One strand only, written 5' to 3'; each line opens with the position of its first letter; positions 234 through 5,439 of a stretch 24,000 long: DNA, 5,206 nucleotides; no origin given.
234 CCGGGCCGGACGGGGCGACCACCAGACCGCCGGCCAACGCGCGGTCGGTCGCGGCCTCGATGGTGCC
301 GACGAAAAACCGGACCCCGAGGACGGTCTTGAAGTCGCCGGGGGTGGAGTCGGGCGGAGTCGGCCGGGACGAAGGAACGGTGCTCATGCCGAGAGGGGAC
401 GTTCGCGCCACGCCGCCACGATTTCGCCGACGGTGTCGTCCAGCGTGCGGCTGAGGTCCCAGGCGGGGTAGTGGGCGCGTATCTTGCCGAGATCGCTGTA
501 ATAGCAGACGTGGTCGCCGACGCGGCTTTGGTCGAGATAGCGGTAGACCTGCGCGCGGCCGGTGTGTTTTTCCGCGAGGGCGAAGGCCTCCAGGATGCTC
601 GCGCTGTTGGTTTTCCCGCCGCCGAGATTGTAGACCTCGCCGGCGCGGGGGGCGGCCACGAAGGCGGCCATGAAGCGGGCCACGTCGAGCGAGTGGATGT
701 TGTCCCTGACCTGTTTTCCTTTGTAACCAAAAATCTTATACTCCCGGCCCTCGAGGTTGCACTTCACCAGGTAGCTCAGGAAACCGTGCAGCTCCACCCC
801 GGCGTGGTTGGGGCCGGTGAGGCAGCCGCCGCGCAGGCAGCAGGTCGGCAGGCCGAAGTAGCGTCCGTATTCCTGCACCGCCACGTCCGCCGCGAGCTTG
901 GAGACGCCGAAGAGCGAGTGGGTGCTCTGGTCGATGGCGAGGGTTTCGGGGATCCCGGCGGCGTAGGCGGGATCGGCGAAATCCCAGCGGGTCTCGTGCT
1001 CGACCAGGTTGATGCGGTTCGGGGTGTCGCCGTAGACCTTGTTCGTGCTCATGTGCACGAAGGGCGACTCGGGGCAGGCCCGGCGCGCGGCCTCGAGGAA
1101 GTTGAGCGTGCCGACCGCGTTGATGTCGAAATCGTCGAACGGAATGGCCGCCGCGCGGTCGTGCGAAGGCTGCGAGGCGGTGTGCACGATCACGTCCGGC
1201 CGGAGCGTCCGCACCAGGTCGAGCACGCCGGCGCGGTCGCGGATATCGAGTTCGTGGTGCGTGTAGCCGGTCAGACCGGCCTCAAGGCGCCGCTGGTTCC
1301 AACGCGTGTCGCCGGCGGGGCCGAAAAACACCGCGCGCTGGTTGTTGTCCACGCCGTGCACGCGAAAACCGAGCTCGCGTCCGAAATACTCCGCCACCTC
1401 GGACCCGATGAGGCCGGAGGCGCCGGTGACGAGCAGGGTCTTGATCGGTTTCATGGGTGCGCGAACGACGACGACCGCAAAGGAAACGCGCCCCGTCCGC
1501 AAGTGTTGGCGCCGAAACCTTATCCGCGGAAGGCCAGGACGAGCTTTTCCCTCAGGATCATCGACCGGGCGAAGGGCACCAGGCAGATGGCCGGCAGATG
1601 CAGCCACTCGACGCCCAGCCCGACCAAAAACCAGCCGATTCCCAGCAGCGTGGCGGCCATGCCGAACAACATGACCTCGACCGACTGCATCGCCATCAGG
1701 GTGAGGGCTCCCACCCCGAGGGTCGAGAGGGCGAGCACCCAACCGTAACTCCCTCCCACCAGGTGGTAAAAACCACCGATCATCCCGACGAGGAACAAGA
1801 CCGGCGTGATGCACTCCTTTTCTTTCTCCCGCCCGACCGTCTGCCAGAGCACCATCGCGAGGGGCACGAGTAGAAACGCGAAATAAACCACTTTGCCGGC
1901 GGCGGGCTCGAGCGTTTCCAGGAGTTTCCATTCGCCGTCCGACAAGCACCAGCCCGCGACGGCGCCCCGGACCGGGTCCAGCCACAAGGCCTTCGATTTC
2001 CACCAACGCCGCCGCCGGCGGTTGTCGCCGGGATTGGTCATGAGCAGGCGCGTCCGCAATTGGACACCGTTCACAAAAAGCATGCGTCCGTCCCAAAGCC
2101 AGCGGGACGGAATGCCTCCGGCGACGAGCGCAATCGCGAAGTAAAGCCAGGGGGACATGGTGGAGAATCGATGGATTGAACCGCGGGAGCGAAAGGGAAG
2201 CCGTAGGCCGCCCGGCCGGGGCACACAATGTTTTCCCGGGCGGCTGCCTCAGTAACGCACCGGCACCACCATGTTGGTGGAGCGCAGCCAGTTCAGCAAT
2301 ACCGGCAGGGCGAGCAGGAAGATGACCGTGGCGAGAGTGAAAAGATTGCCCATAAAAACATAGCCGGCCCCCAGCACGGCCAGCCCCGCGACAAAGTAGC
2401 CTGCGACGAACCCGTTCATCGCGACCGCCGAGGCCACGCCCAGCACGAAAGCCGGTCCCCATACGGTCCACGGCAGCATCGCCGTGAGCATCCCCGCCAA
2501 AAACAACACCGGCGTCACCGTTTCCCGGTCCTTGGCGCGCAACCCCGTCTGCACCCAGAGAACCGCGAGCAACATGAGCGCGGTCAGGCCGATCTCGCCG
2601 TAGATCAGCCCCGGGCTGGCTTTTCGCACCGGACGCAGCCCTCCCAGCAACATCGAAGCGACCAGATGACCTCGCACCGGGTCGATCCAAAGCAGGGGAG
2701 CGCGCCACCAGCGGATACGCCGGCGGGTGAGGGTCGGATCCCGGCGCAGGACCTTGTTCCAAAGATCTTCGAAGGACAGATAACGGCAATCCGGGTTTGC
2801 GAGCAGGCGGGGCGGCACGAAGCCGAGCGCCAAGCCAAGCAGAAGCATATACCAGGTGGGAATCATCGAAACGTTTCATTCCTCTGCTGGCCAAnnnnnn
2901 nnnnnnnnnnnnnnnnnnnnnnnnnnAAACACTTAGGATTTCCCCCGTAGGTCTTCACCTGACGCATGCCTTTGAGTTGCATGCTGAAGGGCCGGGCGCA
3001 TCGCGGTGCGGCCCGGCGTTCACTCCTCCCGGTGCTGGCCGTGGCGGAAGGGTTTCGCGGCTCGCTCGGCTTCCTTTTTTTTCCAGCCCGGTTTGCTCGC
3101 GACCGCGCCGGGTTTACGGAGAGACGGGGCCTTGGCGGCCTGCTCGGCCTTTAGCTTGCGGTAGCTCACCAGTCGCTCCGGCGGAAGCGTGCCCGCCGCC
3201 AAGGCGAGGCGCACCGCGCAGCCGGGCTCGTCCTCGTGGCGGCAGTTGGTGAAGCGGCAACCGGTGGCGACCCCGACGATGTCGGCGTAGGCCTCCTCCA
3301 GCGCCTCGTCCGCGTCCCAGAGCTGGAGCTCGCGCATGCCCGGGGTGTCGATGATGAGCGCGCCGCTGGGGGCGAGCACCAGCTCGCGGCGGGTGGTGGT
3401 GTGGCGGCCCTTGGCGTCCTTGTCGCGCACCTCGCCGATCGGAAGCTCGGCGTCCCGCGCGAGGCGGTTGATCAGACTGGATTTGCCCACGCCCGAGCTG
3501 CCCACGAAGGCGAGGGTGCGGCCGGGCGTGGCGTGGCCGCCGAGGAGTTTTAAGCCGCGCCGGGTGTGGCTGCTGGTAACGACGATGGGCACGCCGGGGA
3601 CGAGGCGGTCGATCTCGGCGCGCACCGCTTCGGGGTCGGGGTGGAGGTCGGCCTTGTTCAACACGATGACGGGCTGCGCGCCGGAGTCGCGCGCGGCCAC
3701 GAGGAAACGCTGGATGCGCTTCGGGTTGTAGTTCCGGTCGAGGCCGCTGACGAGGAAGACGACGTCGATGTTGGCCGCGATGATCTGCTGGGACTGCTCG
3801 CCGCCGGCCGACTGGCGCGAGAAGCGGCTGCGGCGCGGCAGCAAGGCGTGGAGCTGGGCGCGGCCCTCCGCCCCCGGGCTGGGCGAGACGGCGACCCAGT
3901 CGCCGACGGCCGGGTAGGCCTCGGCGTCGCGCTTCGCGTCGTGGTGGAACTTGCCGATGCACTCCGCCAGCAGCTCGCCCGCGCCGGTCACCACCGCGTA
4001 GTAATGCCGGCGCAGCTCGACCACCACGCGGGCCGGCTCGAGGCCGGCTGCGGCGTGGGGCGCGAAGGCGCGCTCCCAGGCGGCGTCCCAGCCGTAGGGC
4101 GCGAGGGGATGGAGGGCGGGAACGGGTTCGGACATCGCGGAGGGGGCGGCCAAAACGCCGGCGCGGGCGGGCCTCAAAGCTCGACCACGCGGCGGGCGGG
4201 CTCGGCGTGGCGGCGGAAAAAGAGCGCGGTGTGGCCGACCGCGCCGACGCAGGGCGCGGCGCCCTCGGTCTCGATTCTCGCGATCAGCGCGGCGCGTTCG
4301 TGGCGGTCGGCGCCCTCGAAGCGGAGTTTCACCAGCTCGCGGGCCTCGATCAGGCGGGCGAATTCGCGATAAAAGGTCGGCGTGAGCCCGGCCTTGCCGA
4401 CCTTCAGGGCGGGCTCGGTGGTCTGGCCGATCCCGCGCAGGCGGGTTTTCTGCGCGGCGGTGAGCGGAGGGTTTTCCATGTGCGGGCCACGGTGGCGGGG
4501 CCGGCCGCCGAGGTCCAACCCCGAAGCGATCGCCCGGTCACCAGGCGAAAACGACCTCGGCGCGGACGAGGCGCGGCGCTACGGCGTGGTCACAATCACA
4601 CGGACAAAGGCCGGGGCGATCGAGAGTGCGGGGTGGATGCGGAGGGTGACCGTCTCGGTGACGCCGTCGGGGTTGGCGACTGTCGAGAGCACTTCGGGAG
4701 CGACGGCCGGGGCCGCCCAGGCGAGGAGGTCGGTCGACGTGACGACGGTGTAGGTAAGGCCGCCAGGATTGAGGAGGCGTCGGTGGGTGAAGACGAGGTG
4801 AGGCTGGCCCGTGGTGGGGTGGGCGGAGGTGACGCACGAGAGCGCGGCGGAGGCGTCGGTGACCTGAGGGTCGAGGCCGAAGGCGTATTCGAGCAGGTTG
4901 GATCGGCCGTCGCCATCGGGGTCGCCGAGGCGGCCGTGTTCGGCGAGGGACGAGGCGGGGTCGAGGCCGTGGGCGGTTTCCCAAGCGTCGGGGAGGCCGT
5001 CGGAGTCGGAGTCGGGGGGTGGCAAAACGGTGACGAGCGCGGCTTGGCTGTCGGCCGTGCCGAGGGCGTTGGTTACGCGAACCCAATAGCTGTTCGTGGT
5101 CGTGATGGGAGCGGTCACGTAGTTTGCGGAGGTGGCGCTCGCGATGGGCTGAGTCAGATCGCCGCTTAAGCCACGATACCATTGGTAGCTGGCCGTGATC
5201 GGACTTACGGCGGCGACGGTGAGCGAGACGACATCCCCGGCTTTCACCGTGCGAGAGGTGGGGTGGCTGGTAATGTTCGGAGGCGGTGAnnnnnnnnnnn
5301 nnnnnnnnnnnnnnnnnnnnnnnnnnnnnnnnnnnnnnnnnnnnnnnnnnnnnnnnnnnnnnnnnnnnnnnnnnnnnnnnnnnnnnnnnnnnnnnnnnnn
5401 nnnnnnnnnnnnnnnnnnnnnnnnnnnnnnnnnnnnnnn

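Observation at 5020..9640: S8 subtilase carrying three tandem (Ig - 7-bladed RCC1 propeller - Ig) supermodules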

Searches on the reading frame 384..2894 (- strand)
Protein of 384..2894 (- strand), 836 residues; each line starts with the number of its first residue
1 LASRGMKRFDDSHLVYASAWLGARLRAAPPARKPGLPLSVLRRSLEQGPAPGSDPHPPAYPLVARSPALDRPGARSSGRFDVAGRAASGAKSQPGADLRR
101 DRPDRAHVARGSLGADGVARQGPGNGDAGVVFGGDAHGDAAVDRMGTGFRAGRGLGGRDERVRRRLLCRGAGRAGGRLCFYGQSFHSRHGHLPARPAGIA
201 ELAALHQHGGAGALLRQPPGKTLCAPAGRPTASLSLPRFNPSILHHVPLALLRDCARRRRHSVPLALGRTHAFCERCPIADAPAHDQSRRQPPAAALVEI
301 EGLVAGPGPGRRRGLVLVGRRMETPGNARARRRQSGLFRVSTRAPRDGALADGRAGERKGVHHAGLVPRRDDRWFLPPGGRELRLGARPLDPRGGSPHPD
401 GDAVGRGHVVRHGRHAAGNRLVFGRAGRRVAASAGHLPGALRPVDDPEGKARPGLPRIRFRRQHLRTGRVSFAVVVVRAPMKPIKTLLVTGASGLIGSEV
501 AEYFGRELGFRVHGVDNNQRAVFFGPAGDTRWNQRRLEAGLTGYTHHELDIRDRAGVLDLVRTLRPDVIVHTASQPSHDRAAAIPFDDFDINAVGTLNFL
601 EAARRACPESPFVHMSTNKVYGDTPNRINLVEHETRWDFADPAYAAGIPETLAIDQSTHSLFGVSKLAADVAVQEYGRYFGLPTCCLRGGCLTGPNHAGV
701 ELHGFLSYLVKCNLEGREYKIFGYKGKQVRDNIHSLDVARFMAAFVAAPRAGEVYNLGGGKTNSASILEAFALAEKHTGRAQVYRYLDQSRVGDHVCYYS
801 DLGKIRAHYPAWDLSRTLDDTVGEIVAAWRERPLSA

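Call 8: search_protein_families(library=pfam, proteins=[window:384-2894:-], max_evalue=0.001)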
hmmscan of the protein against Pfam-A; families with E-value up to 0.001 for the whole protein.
window:384-2894:- (836 aa): 5 families
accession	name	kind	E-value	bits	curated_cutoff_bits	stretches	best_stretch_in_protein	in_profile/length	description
PF01370.27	Epimerase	-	6.1e-39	134.3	20.9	1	488-758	2-240/240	NAD dependent epimerase/dehydratase family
PF16363.11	GDP_Man_Dehyd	-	9.1e-26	91.5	27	1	488-766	1-256/332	GDP-mannose 4,6 dehydratase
PF04321.23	RmlD_sub_bind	-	1.5e-11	44.3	27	1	486-624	2-108/287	RmlD substrate binding domain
PF07993.18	NAD_binding_4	-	1.1e-06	28.5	20.1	1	567-699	90-214/258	Male sterility protein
PF02719.21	Polysacc_synt_2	-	1.8e-05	24.5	20.2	1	487-620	1-131/293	Polysaccharide biosynthesis protein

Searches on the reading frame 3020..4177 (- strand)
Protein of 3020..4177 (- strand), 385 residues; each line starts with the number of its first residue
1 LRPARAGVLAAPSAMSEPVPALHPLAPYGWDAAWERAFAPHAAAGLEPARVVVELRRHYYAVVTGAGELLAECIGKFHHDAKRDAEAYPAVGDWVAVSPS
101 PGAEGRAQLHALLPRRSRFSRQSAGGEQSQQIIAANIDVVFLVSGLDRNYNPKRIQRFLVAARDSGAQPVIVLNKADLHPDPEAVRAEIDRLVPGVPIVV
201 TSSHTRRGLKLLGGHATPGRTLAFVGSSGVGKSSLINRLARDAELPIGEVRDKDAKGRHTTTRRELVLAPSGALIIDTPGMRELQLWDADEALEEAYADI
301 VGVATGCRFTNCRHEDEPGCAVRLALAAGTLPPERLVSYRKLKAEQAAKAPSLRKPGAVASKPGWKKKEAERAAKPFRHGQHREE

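Call 8: search_protein_families(library=pfam, proteins=[window:3020-4177:-], max_evalue=0.001)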
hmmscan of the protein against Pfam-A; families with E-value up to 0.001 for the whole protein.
window:3020-4177:- (385 aa): 4 families
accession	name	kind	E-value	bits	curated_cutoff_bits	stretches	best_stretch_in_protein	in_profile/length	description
PF03193.22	RsgA_GTPase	-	9e-49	166.1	30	1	113-287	2-174/174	RsgA GTPase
PF01926.29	MMR_HSR1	-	2.4e-08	34.5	21.9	1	222-295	2-75/113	50S ribosome-binding GTPase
PF00005.33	ABC_tran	-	6.2e-05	24.1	25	1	216-268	8-63/137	ABC transporter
PF00350.29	Dynamin_N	-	0.00079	19.9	27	0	222-249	1-28/168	Dynamin family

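Call 80: find_homologous_proteins(query=window:3020-4177:-, max_evalue=1e-40)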
Query window:3020-4177:- (385 aa): 7981 proteins with E <= 1e-40 among 8000 candidates; the best 120 are listed.
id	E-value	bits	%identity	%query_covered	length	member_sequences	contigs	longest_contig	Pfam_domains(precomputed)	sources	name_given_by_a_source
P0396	4.9e-230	781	95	96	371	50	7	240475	PF01926.30,PF03193.23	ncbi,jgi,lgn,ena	-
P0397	6.3e-215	732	90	94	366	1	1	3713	PF01926.30,PF03193.23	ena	-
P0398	3.1e-214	729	88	96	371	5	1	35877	PF01926.30,PF03193.23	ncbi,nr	ncbi:MAG: ribosome small subunit-dependent GTPase A [Verrucomicrobia bacterium]|nr:ribosome small su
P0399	1.0e-213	728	89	95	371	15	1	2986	PF01926.30,PF03193.23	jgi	jgi:ribosome biogenesis GTPase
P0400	1.1e-213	728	88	94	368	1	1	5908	PF01926.30,PF03193.23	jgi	jgi:ribosome biogenesis GTPase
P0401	4.2e-213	726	89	94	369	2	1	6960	PF01926.30,PF00005.34,PF03193.23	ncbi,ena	-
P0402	8.6e-213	725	89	95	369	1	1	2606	PF01926.30,PF00005.34,PF03193.23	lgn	-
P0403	1.1e-212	724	89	94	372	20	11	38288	PF01926.30,PF00005.34,PF03193.23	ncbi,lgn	-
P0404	2.0e-211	720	87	95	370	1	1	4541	PF01926.30,PF02421.25,PF03193.23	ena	-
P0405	1.7e-210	717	87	96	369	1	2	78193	PF01926.30,PF00005.34,PF03193.23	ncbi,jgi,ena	jgi:ribosome biogenesis GTPase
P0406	2.3e-208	710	87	96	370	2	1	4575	PF01926.30,PF00005.34,PF03193.23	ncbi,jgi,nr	ncbi:MAG: ribosome small subunit-dependent GTPase A [Opitutaceae bacterium]|jgi:ribosome biogenesis 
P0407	5.4e-208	709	88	95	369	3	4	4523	PF01926.30,PF00005.34,PF03193.23,PF13191.13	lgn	-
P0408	6.2e-208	709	87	94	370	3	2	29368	PF01926.30,PF03193.23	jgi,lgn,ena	jgi:ribosome small subunit-dependent GTPase A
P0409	9.9e-208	708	87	94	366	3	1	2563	PF01926.30,PF03193.23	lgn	-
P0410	4.5e-207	706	84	98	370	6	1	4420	PF01926.30,PF00005.34,PF03193.23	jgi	jgi:ribosome biogenesis GTPase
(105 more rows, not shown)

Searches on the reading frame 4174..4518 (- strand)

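Call 87: search_protein_families(library=pfam, proteins=[window:4174-4518:-], max_evalue=0.001)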
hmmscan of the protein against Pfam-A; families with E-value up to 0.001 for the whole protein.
window:4174-4518:- (114 aa): 1 family
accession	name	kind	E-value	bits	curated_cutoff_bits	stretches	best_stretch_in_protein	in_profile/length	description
PF01985.26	CRS1_YhbY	-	7.4e-17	61.9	27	1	19-102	1-84/84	CRS1 / YhbY (CRM) domain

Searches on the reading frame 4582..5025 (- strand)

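Call 17: search_protein_families(library=pfam, proteins=[window:4582-5025:-], max_evalue=0.1)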
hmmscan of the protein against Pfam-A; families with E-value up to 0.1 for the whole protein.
window:4582-5025:- (148 aa): 1 family
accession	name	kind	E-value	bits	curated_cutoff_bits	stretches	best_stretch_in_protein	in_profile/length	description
PF18884.5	TSP3_bac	-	0.0034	17.6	25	1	5-23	1-19/22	Bacterial TSP3 repeat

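Call 77: search_protein_families(library=ncbifam, proteins=[window:4582-5025:-], max_evalue=0.1)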
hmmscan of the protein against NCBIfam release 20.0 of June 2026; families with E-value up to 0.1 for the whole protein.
window:4582-5025:- (148 aa): 2 families
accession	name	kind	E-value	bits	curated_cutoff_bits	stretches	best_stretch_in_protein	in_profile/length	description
NF047639.1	throspo3_MtsD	equivalog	0.0015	16.8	800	1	5-57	482-531/651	cell-cell cohesion protein MtsD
NF033765.2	gliding_CglD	equivalog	0.042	11.6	400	1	5-59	177-231/1124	adventurous gliding motility lipoprotein CglD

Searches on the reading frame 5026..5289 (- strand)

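Call 17: search_protein_families(library=pfam, proteins=[window:5026-5289:-], max_evalue=0.1)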
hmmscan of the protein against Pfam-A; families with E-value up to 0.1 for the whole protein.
window:5026-5289:- (88 aa): 3 families
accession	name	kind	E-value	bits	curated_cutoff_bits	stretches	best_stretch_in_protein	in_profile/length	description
PF19081.6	Ig_7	-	1.9e-06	28.5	27.3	1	8-88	5-80/84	Ig-like domain CHU_C associated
PF13927.12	Ig_3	-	5.2e-06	27.3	30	1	3-73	1-77/78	Immunoglobulin domain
PF07679.22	I-set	-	0.013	16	23.7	0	4-85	1-88/90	Immunoglobulin I-set domain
